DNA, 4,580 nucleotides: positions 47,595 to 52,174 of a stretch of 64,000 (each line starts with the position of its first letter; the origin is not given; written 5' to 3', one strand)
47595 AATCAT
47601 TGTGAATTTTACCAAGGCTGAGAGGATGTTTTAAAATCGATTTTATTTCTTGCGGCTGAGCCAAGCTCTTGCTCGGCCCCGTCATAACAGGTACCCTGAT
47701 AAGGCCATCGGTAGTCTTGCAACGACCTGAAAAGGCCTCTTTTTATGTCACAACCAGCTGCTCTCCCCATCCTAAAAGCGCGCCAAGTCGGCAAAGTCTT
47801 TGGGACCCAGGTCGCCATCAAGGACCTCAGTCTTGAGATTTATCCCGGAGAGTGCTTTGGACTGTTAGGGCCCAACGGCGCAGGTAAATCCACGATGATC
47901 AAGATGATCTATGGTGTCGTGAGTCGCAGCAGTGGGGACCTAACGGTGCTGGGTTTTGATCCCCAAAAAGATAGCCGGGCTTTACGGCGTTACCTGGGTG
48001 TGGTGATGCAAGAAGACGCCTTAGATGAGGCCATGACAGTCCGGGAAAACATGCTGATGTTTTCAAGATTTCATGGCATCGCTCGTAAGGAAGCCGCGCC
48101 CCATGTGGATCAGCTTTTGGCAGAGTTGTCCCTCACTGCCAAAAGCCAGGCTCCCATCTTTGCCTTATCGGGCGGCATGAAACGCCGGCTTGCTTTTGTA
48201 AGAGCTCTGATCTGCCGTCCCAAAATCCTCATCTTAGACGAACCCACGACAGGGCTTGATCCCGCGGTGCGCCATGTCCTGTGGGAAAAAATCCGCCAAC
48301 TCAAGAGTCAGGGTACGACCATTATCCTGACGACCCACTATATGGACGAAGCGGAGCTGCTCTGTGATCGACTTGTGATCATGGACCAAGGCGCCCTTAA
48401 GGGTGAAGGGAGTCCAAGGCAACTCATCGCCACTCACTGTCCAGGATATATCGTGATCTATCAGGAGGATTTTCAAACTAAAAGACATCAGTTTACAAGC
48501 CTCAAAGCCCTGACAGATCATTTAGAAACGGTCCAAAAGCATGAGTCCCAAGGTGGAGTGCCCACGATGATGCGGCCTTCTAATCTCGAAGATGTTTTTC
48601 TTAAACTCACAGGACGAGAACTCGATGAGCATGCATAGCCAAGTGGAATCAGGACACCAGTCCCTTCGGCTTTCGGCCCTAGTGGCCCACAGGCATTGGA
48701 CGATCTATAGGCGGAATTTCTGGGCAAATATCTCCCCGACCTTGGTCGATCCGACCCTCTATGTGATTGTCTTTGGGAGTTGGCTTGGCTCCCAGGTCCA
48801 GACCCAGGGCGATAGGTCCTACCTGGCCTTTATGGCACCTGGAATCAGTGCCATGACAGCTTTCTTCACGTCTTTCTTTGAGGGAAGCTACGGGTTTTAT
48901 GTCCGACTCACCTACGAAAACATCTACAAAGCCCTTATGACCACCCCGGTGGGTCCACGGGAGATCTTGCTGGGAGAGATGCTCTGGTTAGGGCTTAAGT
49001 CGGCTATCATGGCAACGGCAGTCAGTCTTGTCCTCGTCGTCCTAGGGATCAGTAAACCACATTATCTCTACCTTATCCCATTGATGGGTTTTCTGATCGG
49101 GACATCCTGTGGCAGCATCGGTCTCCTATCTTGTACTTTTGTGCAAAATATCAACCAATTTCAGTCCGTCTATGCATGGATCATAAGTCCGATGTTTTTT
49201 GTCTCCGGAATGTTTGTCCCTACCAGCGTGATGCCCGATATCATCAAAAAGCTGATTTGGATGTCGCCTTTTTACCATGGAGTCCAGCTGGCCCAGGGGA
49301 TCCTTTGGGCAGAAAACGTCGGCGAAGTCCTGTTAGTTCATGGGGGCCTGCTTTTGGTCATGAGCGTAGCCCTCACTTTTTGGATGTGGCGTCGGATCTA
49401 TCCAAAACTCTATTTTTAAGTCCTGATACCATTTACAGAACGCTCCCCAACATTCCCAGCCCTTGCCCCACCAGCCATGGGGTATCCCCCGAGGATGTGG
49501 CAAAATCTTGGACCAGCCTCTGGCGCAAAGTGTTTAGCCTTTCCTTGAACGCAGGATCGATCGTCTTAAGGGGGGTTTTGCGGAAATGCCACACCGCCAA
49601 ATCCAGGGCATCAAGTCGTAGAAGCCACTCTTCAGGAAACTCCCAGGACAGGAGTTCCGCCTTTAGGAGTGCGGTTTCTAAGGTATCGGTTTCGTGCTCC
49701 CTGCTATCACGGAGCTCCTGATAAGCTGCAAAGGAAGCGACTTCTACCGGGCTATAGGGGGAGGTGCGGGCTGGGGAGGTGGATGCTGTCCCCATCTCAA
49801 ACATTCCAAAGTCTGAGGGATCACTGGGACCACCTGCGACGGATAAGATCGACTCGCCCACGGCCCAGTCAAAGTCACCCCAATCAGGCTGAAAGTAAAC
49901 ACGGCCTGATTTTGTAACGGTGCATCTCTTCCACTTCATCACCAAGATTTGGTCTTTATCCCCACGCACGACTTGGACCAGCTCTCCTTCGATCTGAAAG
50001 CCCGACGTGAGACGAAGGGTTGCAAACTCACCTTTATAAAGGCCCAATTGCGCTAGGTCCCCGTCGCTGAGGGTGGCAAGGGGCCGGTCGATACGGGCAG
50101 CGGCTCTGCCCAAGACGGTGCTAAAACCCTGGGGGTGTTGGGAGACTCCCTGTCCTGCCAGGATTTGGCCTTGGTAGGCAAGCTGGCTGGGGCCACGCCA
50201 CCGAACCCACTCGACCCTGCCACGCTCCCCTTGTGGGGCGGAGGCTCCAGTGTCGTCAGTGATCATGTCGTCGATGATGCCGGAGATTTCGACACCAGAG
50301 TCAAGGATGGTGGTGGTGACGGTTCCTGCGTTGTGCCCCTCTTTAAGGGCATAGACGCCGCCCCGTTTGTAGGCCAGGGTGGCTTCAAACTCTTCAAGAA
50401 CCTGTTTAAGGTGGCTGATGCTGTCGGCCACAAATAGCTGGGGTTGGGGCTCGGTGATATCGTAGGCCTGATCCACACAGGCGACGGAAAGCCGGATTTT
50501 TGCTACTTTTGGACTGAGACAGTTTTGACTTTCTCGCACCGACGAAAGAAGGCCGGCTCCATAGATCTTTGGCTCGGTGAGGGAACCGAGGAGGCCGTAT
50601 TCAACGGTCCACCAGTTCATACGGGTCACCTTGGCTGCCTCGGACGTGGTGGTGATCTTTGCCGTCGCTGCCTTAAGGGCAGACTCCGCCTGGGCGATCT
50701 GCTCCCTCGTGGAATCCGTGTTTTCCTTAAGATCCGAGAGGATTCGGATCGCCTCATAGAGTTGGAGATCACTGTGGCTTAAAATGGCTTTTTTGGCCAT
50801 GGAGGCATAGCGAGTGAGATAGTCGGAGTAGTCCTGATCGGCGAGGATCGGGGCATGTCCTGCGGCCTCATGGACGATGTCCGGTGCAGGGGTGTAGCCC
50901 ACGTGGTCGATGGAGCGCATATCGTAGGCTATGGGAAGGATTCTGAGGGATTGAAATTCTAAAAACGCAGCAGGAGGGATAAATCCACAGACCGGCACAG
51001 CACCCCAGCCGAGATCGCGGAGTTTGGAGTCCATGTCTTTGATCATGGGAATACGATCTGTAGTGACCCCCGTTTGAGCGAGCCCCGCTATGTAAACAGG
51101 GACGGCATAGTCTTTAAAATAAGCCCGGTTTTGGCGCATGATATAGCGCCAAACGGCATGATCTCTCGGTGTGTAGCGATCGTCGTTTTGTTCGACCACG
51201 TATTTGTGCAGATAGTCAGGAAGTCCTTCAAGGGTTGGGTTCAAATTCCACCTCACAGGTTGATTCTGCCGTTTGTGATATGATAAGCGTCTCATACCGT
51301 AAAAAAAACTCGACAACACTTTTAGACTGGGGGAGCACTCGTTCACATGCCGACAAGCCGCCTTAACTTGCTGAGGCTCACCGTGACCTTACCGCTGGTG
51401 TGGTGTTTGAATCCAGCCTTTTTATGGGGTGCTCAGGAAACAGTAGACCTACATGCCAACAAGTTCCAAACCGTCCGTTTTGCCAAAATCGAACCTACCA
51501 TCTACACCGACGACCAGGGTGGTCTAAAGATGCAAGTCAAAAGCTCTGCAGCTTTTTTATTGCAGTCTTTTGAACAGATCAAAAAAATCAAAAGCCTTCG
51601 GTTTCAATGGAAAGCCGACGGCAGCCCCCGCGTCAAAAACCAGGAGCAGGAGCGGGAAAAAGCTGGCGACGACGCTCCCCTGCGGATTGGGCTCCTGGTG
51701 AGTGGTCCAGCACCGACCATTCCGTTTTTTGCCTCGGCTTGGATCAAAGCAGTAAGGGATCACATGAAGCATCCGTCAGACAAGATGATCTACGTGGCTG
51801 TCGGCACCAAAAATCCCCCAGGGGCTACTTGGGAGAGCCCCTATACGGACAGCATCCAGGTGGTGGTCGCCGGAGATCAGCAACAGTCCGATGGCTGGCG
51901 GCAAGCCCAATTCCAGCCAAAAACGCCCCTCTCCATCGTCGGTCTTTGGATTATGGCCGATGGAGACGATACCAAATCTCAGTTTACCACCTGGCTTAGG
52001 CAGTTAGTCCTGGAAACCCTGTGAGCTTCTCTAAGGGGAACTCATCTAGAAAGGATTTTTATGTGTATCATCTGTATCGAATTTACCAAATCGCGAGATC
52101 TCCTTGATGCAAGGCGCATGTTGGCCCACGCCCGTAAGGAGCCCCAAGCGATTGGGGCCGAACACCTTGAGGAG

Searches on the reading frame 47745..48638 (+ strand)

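Call 14: search_protein_families(library=pfam, proteins=[window:47745-48638:+])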
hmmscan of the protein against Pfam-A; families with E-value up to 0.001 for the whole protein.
window:47745-48638:+ (297 aa): 4 families
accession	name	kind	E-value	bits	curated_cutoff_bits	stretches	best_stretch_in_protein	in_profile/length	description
PF00005.33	ABC_tran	-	8.2e-35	120.8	25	1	26-169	2-137/137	ABC transporter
PF13304.12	AAA_21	-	4.5e-13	50.4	27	1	137-198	234-298/304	AAA domain, putative AbiEii toxin, Type IV TA system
PF13175.12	AAA_15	-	0.00014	22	32.1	0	160-198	330-369/374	AAA ATPase domain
PF02463.25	SMC_N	-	0.00083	19.3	40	0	39-203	28-205/220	RecF/RecN/SMC N terminal domain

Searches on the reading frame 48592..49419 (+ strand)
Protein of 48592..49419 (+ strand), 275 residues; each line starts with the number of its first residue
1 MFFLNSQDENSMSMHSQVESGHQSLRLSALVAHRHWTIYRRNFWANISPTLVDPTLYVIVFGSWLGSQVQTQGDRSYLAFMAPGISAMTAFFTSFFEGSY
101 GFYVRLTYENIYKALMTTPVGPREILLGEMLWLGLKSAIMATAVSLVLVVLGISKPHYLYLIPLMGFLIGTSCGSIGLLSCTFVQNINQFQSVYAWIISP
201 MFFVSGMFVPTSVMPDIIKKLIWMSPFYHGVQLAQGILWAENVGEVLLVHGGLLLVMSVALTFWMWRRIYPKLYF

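Call 14: search_protein_families(library=pfam, proteins=[window:48592-49419:+])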
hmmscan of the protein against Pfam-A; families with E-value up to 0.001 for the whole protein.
window:48592-49419:+ (275 aa): 2 families
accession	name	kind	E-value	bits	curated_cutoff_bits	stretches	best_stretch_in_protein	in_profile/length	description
PF01061.29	ABC2_membrane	-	4.6e-20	72.5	26.9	1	31-238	6-210/211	ABC-2 type transporter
PF12698.13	ABC2_membrane_3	-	5.8e-13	49.1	31.6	1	73-262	156-342/347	ABC-2 family transporter protein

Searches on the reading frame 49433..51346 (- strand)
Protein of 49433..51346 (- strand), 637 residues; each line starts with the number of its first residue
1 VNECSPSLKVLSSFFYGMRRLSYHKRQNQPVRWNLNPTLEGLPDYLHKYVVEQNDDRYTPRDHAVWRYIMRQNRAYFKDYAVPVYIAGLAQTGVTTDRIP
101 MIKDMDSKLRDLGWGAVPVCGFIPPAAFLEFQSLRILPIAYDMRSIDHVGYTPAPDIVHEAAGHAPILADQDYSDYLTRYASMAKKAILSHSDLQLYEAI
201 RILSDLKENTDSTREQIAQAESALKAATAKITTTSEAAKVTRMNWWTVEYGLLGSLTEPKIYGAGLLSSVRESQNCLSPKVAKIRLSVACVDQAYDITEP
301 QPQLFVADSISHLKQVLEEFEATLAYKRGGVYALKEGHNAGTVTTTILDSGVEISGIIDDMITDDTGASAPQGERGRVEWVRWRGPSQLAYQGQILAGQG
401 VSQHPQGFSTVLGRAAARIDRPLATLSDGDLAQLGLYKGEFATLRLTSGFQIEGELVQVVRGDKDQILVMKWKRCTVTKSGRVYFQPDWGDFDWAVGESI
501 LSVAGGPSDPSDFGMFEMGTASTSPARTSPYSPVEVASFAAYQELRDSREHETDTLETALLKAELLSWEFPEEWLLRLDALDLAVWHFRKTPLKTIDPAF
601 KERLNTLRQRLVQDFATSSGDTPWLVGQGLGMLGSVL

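Call 14: search_protein_families(library=pfam, proteins=[window:49433-51346:-])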
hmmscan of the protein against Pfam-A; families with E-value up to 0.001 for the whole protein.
window:49433-51346:- (637 aa): 1 family
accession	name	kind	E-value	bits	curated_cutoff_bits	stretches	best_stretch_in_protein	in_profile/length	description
PF00351.26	Biopterin_H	-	1.3e-29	103.7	22.7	2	235-360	198-318/331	Biopterin-dependent aromatic amino acid hydroxylase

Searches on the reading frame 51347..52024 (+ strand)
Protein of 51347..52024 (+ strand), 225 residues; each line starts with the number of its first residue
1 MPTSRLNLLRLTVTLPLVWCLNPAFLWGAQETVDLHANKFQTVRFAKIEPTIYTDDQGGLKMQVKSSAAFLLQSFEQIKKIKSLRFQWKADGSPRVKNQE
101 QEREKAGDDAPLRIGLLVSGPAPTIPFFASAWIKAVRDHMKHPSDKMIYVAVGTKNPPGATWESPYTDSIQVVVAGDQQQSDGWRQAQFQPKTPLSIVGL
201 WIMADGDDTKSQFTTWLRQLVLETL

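Call 14: search_protein_families(library=pfam, proteins=[window:51347-52024:+])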
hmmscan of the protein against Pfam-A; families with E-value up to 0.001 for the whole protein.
window:51347-52024:+ (225 aa): 1 family
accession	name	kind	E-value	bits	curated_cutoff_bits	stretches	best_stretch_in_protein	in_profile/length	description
PF11249.13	DUF3047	-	5.9e-19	68.8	27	1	40-220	3-197/198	Protein of unknown function (DUF3047)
